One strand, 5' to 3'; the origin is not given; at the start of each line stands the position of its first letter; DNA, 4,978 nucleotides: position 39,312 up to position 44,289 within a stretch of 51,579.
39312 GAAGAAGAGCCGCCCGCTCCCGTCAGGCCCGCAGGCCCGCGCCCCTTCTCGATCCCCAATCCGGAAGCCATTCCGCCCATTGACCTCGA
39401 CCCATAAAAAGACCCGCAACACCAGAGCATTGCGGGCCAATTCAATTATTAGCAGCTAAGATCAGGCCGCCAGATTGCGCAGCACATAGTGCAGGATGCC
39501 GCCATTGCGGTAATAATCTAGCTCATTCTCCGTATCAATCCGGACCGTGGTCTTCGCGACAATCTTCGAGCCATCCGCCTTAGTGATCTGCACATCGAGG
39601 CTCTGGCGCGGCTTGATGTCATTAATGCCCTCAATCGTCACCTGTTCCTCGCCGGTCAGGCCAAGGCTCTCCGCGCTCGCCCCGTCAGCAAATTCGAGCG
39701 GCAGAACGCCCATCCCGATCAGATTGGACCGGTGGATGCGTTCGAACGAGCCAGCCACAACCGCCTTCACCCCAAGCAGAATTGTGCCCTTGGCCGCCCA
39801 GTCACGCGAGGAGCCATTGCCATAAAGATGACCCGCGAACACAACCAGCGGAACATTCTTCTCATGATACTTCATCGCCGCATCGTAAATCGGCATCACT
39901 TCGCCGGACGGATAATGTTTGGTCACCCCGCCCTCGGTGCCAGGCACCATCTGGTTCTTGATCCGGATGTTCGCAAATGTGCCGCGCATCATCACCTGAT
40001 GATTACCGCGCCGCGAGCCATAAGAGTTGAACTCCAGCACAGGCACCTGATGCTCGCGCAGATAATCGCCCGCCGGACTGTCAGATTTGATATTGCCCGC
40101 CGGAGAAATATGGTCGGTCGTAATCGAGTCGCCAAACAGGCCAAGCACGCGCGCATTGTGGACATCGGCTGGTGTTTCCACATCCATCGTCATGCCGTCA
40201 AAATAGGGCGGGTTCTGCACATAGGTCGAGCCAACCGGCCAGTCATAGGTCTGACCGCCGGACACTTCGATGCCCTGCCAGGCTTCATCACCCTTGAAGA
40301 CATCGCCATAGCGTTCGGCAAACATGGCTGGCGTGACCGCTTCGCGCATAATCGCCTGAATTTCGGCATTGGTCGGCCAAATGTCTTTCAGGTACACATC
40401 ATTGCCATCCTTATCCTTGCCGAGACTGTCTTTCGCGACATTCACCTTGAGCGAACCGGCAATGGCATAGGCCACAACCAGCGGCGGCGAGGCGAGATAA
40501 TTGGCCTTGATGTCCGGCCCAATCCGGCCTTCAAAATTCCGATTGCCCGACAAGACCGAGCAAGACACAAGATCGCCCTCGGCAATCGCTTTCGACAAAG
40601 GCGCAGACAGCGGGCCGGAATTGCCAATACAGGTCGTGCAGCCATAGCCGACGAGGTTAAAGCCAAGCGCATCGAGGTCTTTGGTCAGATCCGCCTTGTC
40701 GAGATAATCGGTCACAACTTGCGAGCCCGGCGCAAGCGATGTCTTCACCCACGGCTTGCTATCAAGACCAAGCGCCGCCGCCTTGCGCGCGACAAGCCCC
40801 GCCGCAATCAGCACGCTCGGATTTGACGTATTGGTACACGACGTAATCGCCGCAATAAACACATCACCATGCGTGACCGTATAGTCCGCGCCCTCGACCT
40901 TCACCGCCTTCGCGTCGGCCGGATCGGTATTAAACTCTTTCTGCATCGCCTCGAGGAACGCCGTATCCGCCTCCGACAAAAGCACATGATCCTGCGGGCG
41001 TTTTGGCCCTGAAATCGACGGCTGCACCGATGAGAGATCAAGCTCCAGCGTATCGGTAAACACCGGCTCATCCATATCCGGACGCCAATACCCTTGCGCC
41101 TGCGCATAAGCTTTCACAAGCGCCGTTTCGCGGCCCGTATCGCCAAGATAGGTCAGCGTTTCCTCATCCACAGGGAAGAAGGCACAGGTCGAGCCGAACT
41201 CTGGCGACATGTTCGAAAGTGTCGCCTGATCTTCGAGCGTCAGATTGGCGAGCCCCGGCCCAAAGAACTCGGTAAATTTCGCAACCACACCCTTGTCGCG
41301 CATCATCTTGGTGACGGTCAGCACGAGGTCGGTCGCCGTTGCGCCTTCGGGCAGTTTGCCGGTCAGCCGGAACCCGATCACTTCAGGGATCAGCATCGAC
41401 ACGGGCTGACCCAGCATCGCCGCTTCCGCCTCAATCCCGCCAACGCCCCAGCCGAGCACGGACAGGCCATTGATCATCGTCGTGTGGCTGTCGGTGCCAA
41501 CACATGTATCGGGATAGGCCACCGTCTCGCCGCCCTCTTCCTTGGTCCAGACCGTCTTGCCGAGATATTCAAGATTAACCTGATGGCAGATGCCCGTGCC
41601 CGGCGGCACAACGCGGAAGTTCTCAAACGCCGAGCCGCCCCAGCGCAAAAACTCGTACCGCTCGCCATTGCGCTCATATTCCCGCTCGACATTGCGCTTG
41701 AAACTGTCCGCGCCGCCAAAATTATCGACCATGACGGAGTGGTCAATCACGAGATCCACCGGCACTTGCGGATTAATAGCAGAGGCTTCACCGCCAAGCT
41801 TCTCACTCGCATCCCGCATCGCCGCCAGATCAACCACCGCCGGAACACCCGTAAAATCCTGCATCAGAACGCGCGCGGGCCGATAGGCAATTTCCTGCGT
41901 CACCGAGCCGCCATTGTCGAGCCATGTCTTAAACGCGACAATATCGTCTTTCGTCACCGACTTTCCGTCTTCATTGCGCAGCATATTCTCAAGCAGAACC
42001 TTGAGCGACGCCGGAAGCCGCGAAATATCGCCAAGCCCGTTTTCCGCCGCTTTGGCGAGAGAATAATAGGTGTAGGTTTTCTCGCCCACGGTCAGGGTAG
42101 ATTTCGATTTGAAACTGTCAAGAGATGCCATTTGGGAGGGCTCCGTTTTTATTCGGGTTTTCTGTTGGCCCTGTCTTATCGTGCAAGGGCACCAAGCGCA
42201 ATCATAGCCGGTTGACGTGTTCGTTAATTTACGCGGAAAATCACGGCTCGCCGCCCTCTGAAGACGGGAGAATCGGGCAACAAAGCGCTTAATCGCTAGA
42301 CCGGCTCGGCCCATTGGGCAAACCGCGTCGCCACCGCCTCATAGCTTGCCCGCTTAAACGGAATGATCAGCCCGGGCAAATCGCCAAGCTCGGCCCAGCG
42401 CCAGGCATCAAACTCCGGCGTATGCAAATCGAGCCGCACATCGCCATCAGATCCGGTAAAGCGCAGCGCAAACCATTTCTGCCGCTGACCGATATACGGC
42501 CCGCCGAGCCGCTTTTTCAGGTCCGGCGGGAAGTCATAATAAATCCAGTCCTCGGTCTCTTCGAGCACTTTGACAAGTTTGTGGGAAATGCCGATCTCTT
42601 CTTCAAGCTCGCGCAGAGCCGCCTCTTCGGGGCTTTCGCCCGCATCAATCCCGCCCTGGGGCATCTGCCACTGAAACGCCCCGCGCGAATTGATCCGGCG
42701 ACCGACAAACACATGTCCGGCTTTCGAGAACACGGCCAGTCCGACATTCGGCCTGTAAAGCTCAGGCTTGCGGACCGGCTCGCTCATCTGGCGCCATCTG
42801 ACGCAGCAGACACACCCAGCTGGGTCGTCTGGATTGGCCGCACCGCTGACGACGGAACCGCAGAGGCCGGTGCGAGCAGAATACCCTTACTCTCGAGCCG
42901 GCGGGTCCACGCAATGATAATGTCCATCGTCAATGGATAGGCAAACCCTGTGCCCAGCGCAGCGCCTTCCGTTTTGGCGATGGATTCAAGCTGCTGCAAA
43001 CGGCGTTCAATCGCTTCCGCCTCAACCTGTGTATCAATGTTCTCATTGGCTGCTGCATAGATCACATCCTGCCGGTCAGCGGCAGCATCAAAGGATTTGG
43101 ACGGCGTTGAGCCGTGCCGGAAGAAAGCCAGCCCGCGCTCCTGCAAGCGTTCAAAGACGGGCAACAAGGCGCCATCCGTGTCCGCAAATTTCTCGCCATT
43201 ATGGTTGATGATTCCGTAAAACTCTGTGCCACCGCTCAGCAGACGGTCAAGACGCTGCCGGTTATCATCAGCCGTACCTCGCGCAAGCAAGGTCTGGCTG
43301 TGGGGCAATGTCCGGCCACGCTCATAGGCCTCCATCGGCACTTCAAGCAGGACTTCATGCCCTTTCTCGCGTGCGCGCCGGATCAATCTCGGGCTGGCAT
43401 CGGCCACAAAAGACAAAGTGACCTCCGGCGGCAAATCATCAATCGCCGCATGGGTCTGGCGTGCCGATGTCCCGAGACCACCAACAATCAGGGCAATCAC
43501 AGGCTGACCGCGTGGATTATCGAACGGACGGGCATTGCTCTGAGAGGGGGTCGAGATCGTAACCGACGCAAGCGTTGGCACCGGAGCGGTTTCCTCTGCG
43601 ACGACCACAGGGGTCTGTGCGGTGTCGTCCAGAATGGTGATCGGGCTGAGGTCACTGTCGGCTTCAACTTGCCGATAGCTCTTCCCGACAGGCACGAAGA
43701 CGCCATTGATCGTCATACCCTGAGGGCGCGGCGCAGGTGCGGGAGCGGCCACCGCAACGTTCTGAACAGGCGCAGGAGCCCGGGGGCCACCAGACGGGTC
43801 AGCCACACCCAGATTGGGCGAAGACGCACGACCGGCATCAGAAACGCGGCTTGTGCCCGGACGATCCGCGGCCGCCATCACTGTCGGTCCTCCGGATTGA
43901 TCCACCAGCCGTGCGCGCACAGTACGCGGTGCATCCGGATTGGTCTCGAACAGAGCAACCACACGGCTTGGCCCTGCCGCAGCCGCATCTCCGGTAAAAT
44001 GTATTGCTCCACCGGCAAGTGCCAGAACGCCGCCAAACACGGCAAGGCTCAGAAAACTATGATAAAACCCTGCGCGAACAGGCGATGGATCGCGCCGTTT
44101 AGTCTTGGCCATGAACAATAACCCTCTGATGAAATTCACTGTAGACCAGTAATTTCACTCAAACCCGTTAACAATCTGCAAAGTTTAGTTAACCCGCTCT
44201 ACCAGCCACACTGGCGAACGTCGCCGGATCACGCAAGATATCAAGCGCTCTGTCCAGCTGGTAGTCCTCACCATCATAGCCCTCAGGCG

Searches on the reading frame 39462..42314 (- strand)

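Call 44: search_protein_families(library=pfam, proteins=[window:39462-42314:-], max_evalue=0.001)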
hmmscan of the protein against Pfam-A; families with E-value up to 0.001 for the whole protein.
window:39462-42314:- (950 aa): 2 families
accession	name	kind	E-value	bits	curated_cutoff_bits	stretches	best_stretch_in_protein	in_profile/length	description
PF00330.25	Aconitase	-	5.9e-164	546.9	28.7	1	140-620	14-463/463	Aconitase family (aconitate hydratase)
PF00694.25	Aconitase_C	-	3.1e-41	141.2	22.8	1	751-877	4-130/131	Aconitase C-terminal domain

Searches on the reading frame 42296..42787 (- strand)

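Call 44: search_protein_families(library=pfam, proteins=[window:42296-42787:-], max_evalue=0.001)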
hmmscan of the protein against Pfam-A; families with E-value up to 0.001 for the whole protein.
window:42296-42787:- (163 aa): 1 family
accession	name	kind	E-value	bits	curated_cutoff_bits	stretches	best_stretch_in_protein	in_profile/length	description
PF00293.34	NUDIX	-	2e-25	89.8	21.1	1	11-145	2-127/134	NUDIX domain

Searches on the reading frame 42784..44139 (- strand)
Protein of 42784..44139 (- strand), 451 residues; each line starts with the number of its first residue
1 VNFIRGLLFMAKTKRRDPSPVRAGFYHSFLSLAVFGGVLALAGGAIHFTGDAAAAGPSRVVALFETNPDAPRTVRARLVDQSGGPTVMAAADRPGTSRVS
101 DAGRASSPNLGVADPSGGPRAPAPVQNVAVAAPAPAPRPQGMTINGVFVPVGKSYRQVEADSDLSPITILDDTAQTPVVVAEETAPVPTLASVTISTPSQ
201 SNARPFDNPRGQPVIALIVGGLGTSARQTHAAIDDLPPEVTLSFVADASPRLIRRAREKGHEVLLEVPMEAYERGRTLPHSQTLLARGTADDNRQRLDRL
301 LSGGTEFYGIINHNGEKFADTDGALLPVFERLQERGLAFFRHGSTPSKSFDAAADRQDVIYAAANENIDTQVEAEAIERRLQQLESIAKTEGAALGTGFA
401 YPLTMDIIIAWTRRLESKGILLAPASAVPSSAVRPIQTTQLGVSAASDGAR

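Call 45: search_protein_families(library=pfam, proteins=[window:42784-44139:-], max_evalue=0.001)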
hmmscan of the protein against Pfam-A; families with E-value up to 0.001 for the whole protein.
window:42784-44139:- (451 aa): 1 family
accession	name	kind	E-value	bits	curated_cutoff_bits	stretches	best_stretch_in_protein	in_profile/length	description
PF04748.18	Polysacc_deac_2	-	4.4e-44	150.5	27.5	1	217-428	1-211/212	Divergent polysaccharide deacetylase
